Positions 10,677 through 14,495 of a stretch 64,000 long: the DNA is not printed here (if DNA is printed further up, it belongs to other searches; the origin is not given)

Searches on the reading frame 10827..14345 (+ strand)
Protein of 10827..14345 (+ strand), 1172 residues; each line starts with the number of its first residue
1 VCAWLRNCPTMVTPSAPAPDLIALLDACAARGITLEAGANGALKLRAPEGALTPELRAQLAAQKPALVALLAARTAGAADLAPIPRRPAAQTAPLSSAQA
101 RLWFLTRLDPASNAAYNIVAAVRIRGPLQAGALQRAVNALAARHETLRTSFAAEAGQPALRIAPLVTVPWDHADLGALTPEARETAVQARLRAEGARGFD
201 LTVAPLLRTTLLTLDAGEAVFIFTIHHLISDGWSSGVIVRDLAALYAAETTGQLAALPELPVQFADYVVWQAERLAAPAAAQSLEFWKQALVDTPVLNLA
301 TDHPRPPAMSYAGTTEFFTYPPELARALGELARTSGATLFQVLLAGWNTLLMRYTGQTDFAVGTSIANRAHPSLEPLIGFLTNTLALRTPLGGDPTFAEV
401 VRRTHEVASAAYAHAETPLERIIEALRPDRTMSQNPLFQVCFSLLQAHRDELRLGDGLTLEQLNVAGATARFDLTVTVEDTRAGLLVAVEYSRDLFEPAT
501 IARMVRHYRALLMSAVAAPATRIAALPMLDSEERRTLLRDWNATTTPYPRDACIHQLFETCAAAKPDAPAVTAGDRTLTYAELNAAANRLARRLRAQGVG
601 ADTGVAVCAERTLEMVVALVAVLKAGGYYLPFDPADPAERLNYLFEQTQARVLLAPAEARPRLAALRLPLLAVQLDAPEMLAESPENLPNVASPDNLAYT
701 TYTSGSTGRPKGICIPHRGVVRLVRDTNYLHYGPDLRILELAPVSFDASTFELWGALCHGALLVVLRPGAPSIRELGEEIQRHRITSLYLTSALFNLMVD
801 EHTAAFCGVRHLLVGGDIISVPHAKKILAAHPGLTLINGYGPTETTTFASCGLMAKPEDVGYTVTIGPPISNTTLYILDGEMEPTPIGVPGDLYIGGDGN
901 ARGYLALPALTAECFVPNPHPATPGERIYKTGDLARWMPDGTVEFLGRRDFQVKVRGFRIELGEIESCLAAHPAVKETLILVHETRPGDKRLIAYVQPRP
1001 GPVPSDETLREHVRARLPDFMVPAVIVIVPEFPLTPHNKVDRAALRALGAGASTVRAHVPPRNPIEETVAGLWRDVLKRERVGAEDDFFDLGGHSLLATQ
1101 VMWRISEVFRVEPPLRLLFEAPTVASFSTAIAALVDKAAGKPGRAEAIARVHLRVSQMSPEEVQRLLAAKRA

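Call 12: search_protein_families(library=pfam, proteins=[window:10827-14345:+], max_evalue=0.0001)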
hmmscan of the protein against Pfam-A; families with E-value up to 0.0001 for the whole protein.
window:10827-14345:+ (1172 aa): 5 families
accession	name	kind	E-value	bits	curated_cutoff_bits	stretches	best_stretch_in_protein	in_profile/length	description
PF00668.25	Condensation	-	6.9e-98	328.7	30.6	1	90-538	2-456/456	Condensation domain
PF00501.34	AMP-binding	-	2.5e-83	280.5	29.9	1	558-905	1-384/384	AMP-binding enzyme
PF00550.31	PP-binding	-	1.4e-14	54.5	20.8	1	1068-1131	2-67/67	Phosphopantetheine attachment site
PF13193.12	AMP-binding_C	-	2.7e-13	51.1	24.5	1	964-1039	1-76/76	AMP-binding enzyme C-terminal domain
PF18563.6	TubC_N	-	1.2e-10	41.8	26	1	24-71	4-50/52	TubC N-terminal docking domain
